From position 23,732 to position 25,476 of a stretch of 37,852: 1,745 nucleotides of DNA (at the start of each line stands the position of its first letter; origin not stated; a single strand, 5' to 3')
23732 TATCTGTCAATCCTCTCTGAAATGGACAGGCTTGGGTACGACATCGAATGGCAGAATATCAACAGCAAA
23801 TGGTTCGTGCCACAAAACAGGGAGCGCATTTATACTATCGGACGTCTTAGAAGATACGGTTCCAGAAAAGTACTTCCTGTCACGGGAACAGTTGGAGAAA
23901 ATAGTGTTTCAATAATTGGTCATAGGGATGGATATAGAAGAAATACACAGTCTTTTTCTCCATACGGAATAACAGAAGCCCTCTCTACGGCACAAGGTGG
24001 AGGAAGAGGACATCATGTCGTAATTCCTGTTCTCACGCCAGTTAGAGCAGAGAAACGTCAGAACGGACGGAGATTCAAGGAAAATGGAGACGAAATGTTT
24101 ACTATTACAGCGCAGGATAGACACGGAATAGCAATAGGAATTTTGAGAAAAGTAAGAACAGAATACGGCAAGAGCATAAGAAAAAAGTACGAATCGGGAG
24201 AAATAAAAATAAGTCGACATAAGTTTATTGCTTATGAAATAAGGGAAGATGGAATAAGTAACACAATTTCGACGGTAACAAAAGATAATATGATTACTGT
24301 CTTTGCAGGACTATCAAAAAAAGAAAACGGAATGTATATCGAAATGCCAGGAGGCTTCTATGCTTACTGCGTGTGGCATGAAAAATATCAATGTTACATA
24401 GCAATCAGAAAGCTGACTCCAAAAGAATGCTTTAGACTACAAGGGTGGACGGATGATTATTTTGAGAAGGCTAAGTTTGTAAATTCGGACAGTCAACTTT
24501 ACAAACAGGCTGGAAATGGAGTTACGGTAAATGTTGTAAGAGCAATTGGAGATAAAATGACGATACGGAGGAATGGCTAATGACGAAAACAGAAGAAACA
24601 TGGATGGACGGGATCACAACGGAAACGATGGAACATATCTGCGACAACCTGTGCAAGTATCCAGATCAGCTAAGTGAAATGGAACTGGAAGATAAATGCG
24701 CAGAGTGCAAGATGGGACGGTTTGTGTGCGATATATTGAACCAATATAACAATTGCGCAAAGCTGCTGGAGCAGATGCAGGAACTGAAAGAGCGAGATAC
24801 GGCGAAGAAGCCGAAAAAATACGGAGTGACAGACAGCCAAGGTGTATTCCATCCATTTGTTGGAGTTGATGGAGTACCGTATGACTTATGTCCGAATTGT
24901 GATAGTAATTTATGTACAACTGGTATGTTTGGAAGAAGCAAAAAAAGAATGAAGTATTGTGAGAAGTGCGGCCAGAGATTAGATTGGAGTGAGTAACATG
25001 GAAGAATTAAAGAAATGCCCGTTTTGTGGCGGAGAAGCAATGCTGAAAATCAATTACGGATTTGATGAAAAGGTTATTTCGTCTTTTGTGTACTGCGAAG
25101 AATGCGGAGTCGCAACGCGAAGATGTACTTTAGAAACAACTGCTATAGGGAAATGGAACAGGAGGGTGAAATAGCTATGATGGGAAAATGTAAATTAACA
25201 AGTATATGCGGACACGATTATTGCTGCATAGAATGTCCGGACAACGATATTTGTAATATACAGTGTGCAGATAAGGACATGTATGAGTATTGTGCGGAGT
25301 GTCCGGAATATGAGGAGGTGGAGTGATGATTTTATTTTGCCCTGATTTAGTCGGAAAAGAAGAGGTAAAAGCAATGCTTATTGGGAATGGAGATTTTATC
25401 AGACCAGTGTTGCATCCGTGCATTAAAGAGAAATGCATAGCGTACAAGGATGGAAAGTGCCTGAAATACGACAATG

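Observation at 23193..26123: Putative anti-restriction island: orphan C5 cytosine methyltransferase, Lar-like protein and four or more tiny cysteine-rich proteins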

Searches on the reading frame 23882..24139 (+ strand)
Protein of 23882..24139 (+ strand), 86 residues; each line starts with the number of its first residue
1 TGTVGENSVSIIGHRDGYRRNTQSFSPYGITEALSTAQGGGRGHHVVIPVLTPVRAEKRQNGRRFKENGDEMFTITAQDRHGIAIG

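Call 85: search_dna_similar(query=window:23882-24139:+, collection=phages, mode=protein, max_rows=60, max_evalue=0.001, rows=spread)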
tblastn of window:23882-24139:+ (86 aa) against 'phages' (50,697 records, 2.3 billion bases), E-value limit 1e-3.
Records with a match: 167; places in all: 170; records where one place covers at least 80% of the query: 17.
Best place of each record, by identity: 80-90% 1; 60-80% 128; <60% 38.
By first word of the organism name: Streptococcus 81; Bacillus 23; Clostridium 16; Bacteriophage 5; Enterococcus 4; phage 4; Coprococcus 4; Clostridioides 4; Staphylococcus 3; Blautia 3; and 13 more.
By host as written in the record: - 23; Bacillus subtilis BEST7003 7; Clostridium difficile 7; Streptococcus suis 5; Bacillus subtilis 4; Bacillus subtilis subsp. subtilis str. 168 4; Coprococcus sp. 4; Clostridium difficile strain CD105HE1 ribotype 076 4; and 92 more.
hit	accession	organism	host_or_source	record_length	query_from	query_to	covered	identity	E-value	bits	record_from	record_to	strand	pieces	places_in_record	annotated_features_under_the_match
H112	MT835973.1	Bacteriophage sp.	human fecal samples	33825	2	85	98%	51.6%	1e-31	120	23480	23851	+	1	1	record has no annotation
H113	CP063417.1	Parageobacillus phage JGon-2020a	Parageobacillus thermoglucosidasius 23.6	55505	9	85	90%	48.1%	4e-13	68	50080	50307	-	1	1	record has no annotation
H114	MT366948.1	Bacillus phage Hyb3phi3Ts-SPbeta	Bacillus subtilis subsp. subtilis str. ...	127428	11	86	88%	47.6%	3e-15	74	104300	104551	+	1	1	DNA-cytosine methyltransferase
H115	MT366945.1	Bacillus phage phi3Ts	Bacillus subtilis subsp. subtilis str. ...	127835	11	86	88%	47.6%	3e-15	74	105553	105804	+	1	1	DNA-cytosine methyltransferase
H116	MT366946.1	Bacillus phage Hyb1phi3Ts-SPbeta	Bacillus subtilis subsp. subtilis str. ...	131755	11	86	88%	47.6%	3e-15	74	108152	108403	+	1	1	DNA-cytosine methyltransferase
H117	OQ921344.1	Bacillus phage SPbetaL4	Bacillus subtilis BEST7003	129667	11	86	88%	47.6%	3e-15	74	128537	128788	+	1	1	hypothetical protein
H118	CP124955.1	Enterococcus phage 1_EF62phi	Enterococcus faecalis EfsC23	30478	40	86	55%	72.3%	1e-15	75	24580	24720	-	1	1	record has no annotation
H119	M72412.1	Bacillus phage H2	-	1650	21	86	77%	48.6%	3e-12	66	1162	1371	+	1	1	5C-DNA methyltransferase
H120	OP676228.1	Lacticaseibacillus phage C3.1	Lacticaseibacillus casei LMG 24099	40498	29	83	64%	58.2%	2e-12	66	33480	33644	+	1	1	hypothetical protein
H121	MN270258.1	Streptococcus phage phi-SgaBSJ27_rum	Streptococcus gallolyticus BSJ27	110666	33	86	63%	57.4%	3e-14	71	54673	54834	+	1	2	modification methylase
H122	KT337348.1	Streptococcus phage phiARI0378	Streptococcus pneumoniae 08B01883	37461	45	85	48%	73.2%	1e-12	67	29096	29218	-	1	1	DNA_methylase domain protein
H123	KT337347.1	Streptococcus phage phiARI0285-3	Streptococcus pneumoniae 10B01328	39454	45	85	48%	73.2%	1e-12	67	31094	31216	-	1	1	DNA_methylase domain protein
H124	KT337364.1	Streptococcus phage phiARI0639b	Streptococcus pneumoniae 09B10381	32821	45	85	48%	73.2%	1e-12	67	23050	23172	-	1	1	DNA_methylase domain protein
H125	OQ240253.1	Latilactobacillus phage TMW 1.706 P1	Latilactobacillus curvatus TMW 1.706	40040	41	83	50%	67.4%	1e-11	64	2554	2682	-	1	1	Cytosine-specific methyltransferase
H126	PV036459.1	phage IMGVR 517045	human feces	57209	49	85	43%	75.7%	8e-12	64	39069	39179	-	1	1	hypothetical protein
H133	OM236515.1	Bacillus phage SPR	Bacillus subtilis BEST7003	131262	47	86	47%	65.0%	1e-10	61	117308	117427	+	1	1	DNA-cytosine methyltransferase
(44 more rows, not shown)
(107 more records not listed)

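Call 86: get_annotated_region(hit=H115, flank=1500)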
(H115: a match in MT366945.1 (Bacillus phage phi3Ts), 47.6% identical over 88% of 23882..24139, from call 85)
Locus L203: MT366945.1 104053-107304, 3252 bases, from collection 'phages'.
description: Bacillus phage phi3Ts, complete genome.
organism: Bacillus phage phi3Ts (NCBI taxid 2735535)
taxonomy: Viruses; Duplodnaviria; Heunggongvirae; Uroviricota; Caudoviricetes; Spbetavirus
host: Bacillus subtilis subsp. subtilis str. 168; source: experimental evolution under sporulation selection regime; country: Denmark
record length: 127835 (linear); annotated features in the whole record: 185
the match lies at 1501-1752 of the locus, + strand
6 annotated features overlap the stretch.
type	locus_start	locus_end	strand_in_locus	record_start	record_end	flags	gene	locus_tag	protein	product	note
CDS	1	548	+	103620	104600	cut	-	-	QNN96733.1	DNA-cytosine methyltransferase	-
CDS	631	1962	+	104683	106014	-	-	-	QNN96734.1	DNA-cytosine methyltransferase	similar to SP beta DNA-cytosine methyltransferase MtbP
CDS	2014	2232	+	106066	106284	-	-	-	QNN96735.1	hypothetical protein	-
CDS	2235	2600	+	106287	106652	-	-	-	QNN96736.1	hypothetical protein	similar to SP beta hypothetical protein YorW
CDS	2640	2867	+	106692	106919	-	-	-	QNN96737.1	hypothetical protein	similar to SP beta hypothetical protein YorX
CDS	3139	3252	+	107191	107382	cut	-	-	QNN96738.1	hypothetical protein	-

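Call 87: get_annotated_region(hit=H119, flank=1500)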
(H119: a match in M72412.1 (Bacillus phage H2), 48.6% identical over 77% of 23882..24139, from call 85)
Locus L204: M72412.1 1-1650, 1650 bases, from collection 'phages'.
description: Bacillus amyloliquefaciens phage H2 5C-DNA methyltransferase gene, complete cds.
organism: Bacillus phage H2 (NCBI taxid 12397)
taxonomy: Viruses; Duplodnaviria; Heunggongvirae; Uroviricota; Caudoviricetes
host: -; source: -; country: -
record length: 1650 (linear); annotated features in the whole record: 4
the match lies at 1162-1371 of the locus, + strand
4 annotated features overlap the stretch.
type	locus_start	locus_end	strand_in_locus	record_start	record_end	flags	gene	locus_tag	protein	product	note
regulatory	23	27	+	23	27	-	-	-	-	minus_35_signal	-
regulatory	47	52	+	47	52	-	-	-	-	minus_10_signal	-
regulatory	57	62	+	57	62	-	-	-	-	ribosome_binding_site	-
CDS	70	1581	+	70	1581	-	-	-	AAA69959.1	5C-DNA methyltransferase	start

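Call 88: get_annotated_region(hit=H133, flank=1500)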
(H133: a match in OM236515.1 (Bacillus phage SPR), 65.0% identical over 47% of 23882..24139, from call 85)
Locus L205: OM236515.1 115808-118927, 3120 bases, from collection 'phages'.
description: Bacillus phage SPR, complete genome.
organism: Bacillus phage SPR (NCBI taxid 10725)
taxonomy: Viruses; Duplodnaviria; Heunggongvirae; Uroviricota; Caudoviricetes; Spbetavirus
host: Bacillus subtilis BEST7003; source: -; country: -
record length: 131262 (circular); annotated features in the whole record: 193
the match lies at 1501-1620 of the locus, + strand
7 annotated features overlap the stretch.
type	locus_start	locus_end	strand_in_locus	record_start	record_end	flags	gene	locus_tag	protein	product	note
CDS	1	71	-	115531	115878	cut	-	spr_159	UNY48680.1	hypothetical protein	-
CDS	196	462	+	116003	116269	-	-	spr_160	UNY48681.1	hypothetical protein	-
CDS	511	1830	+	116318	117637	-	-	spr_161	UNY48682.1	DNA-cytosine methyltransferase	-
CDS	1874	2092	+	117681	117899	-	-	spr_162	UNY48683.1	hypothetical protein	-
CDS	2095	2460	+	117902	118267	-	-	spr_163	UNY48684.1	hypothetical protein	-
CDS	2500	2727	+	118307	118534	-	-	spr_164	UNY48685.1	hypothetical protein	-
CDS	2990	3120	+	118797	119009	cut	-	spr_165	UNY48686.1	hypothetical protein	-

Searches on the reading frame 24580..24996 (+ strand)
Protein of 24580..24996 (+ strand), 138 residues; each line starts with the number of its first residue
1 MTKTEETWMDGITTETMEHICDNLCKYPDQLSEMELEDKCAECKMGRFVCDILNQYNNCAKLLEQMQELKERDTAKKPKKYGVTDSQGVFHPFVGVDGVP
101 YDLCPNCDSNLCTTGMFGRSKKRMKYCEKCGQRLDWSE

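Call 3: search_protein_families(library=pfam, proteins=[window:24580-24996:+], max_evalue=0.1)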
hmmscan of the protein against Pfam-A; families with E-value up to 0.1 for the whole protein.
window:24580-24996:+ (138 aa): 0 families

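Call 4: search_protein_families(library=phrogs, proteins=[window:24580-24996:+], max_evalue=0.01)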
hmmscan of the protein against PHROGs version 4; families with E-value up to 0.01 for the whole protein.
window:24580-24996:+ (138 aa): 3 families
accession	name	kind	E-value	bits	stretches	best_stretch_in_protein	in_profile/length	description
phrog_16351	-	DNA, RNA and nucleotide metabolism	1.1e-05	26.8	1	51-118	26-94/97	DNA binding protein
phrog_27132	-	unknown function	0.0012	19.7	1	101-138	27-59/78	-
phrog_10714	-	unknown function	0.0044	18.2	0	38-138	22-103/109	-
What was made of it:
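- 24580..24996 (+): 138-aa two-domain Cys-rich protein. It has an N-terminal Cys-containing helical part, a linker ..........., and a C-terminal zinc ribbon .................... Function unknown. Weak match to phrog_16351 'DNA binding protein', 1.1e-5 (call 4).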

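Call 51: search_protein_families(library=pfam, proteins=[window:24580-24993:+], max_evalue=1)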
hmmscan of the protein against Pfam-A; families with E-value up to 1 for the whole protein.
window:24580-24993:+ (138 aa): 1 family
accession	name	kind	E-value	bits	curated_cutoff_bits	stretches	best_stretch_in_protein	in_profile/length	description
PF14803.11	Zn_ribbon_Nudix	-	0.54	10.7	25.6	1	125-136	1-12/34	Nudix N-terminal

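Call 53: find_homologous_proteins(query=window:24580-24993:+, max_evalue=0.001)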
Query window:24580-24993:+ (138 aa): 189 proteins with E <= 0.001 among 193 candidates; the best 120 are listed.
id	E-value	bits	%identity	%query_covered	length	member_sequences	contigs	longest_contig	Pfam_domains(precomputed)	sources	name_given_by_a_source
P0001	2.3e-87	308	96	100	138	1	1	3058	-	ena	-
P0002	1.7e-79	283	98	91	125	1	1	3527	-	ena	-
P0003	2.0e-78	279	86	100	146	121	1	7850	-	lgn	-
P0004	1.1e-77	277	95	91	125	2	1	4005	-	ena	-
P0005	3.0e-76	272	82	100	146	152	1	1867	-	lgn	-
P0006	1.6e-64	234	82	91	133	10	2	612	-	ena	-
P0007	2.3e-64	234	95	77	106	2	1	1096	-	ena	-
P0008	2.0e-50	189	81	75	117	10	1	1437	-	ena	-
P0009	1.5e-49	186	84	69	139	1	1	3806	-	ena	-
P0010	3.9e-45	171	64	100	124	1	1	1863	-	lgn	-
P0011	1.4e-44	170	63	100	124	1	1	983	-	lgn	-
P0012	3.9e-43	165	84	62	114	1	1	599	-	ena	-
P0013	1.1e-42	164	61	99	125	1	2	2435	-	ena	-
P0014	1.9e-42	163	63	100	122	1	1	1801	-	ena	-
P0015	2.2e-42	163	62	100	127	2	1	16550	-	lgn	-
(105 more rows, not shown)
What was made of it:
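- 24580..24996 (+): About 190 unnamed homologues (call 53).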

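Call 60: predict_structure(alignment_id=A2)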
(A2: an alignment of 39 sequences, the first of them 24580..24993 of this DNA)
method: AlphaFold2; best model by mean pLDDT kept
length: 138 residues; sequences in the alignment: 39
mean_pLDDT: 61.9   pTM: 0.41
mean pLDDT of the five models: 61.9, 61.7, 60.1, 59.6, 59.0
residues with pLDDT >= 90: 0; 70-90: 46; 50-70: 60; < 50: 32
segments of 3 or more residues with pLDDT < 50: 1-12, 23-26, 43-50
pLDDT, mean of each block of 10 residues (from residue 1): 39 50 50 51 47 52 54 77 84 69 82 58 76 80
secondary structure, 60 per line:
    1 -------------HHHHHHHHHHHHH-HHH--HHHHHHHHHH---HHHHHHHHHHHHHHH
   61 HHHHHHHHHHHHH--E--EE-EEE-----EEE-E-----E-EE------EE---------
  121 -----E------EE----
elements in order: H14-26 H33-42 H46-73 E82-84 E90-92

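Call 68: fold_search(model_id=the predicted structure, library=pdb)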
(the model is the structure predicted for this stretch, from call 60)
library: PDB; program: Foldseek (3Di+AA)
matches with E <= 10: 74; with E <= 0.001: 0
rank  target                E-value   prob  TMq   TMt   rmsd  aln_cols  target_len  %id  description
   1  7e1e_A                1.1e+00  0.04  0.09  0.06  10.1        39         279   20  Lamprey serum virus-like lectin-LSVL (released 2022-10-19)
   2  7uhy_B                1.6e+00  0.02  0.15  0.06  12.2       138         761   10  Human GATOR2 complex (released 2022-07-20)
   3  3ina_A                1.7e+00  0.06  0.11  0.05   9.5        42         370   26  Crystal structure of heparin lyase I H151A mutant complexed with a dodecasaccharide heparin (released 2009-09-29)
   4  7yfz_X                1.9e+00  0.12  0.14  0.16   4.7        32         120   12  Cyanophage Pam3 baseplate proteins (released 2023-01-18)
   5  9grw_B                1.9e+00  0.04  0.10  0.05   9.2        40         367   28  Structure of Heparinase I from Bacteroides eggerthii in complex with calcium cofactor (released 2025-09-24)
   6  4v47_AI               2.1e+00  0.04  0.11  0.12  11.8        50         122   26  Real space refined coordinates of the 30S and 50S subunits fitted into the low resolution cryo-EM map of the EF-G.GTP (released 2014-07-09)
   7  3mr0_A                3.5e+00  0.06  0.12  0.12  15.5        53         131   19  Crystal Structure of Sensory Box Histidine Kinase/Response Regulator from Burkholderia thailandensis E264 (released 2010-06-23)
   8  3ikw                  3.7e+00  0.04  0.11  0.05   9.3        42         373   26  Structure of Heparinase I from Bacteroides thetaiotaomicron (released 2009-09-29)
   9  3imn                  3.7e+00  0.03  0.11  0.05   9.5        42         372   26  Crystal structure of heparin lyase I from Bacteroides thetaiotaomicron (released 2009-09-29)
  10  9lvk_A                3.7e+00  0.02  0.19  0.05  14.7       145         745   18  Cryo-EM structure of CASTOR1 bound human GATOR2 complex (released 2025-08-13)
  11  5oqj_6                4.0e+00  0.11  0.22  0.10   5.4        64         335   17  STRUCTURE OF YEAST TRANSCRIPTION PRE-INITIATION COMPLEX WITH TFIIH (released 2018-04-25)
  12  5xmy_C                4.0e+00  0.04  0.12  0.23   7.5        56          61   18  Crystal structure of TAF3 PHD finger bound to H3K4me3Q5ser (released 2018-11-28)
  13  7zlx_G                4.0e+00  0.03  0.15  0.15  20.2        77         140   13  Crystal Structure of the TSG101-UEV domain:space group P21 (released 2022-06-22)
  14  7m4n_A                4.0e+00  0.01  0.13  0.13  12.1        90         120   14  Crystal structure of RBR E3 ligase RNF216 in complex with K63-linked di-ubiquitin (released 2022-01-05)
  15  7o4k_6                4.2e+00  0.07  0.20  0.09   6.7        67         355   19  Yeast TFIIH in the contracted state within the pre-initiation complex (released 2021-06-16)
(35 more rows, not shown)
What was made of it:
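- Tried and rejected: The best Foldseek hit against the PDB has E 1.1, which is meaningless (calls 60, 68).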

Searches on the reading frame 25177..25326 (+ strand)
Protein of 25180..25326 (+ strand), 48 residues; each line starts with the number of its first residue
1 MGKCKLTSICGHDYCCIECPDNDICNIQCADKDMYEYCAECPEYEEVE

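Call 3: search_protein_families(library=pfam, proteins=[window:25180-25326:+], max_evalue=0.1)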
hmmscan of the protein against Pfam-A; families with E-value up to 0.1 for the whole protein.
window:25180-25326:+ (48 aa): 0 families

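Call 4: search_protein_families(library=phrogs, proteins=[window:25180-25326:+], max_evalue=0.01)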
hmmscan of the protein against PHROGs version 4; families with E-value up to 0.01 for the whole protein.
window:25180-25326:+ (48 aa): 0 families

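Call 51: search_protein_families(library=pfam, proteins=[window:25177-25323:+], max_evalue=1)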
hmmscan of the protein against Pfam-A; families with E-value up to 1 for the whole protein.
window:25177-25323:+ (49 aa): 0 families

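Call 56: find_homologous_proteins(query=window:25177-25323:+, max_evalue=0.001)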
Query window:25177-25323:+ (49 aa): 18 proteins with E <= 0.001 among 18 candidates.
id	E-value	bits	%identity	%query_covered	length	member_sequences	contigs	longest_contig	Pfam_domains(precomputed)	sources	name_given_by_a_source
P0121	2.9e-26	107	98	100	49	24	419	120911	-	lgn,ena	-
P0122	1.4e-25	105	98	100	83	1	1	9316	-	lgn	-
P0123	1.8e-25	105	96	100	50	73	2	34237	-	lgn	-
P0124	1.3e-24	102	94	100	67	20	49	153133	-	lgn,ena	-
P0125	1.0e-21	93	89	94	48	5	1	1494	-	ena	-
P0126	3.7e-18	82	88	98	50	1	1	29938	-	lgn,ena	-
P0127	3.5e-17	79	78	100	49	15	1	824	-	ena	-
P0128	1.2e-16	77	73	100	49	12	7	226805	-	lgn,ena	-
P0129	8.9e-16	74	69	100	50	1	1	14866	-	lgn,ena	-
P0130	2.3e-15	73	74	96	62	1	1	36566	-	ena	-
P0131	3.1e-15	73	71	100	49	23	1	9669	-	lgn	-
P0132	3.8e-15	72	67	100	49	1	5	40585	-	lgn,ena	-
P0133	5.4e-15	72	76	100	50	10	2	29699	-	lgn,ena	-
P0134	6.4e-15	72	72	96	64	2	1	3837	-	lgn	-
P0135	2.5e-14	70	76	84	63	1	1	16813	-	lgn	-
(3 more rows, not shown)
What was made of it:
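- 25177..25326 (+): 49-aa protein with 9 conserved Cys, probably metal binding. It belongs to a narrow family of stand-alone tiny proteins. 18 clusters at 90% identity (call 56).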

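Call 90: search_protein_representatives(alignment_id=A4)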
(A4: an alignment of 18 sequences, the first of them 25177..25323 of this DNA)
Query: 18 sequences, 65 profile positions. Proteins with E-value up to 0.001 (for the whole library): 32; up to 1e-10: 9; up to 1e-30: 1. The best 32 are listed.
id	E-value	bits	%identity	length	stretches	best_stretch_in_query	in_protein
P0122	1.7e-31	123.9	-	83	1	2-65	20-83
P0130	1.7e-24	101.4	-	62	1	17-65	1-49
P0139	1.1e-23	98.9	-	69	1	2-65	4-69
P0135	8.4e-23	96.0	-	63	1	17-57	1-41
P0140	3.5e-22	94.1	-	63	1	14-63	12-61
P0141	1.0e-21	92.5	-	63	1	14-63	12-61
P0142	7.2e-15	70.6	-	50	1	17-51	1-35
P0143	1.7e-14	69.4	-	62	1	26-65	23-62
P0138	8.2e-12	60.8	-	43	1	18-46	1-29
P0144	2.7e-10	56.0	-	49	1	18-65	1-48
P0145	4.1e-08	49.0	-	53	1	19-60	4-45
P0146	1.5e-07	47.2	-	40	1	39-64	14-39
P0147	2.1e-07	46.7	-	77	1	17-60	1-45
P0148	8.7e-07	44.7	-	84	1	10-62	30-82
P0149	9.4e-07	44.6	-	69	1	17-58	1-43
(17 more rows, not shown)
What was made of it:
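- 25177..25326 (+): 32 representatives among 1.84 billion, all 40-108 aa (call 90).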
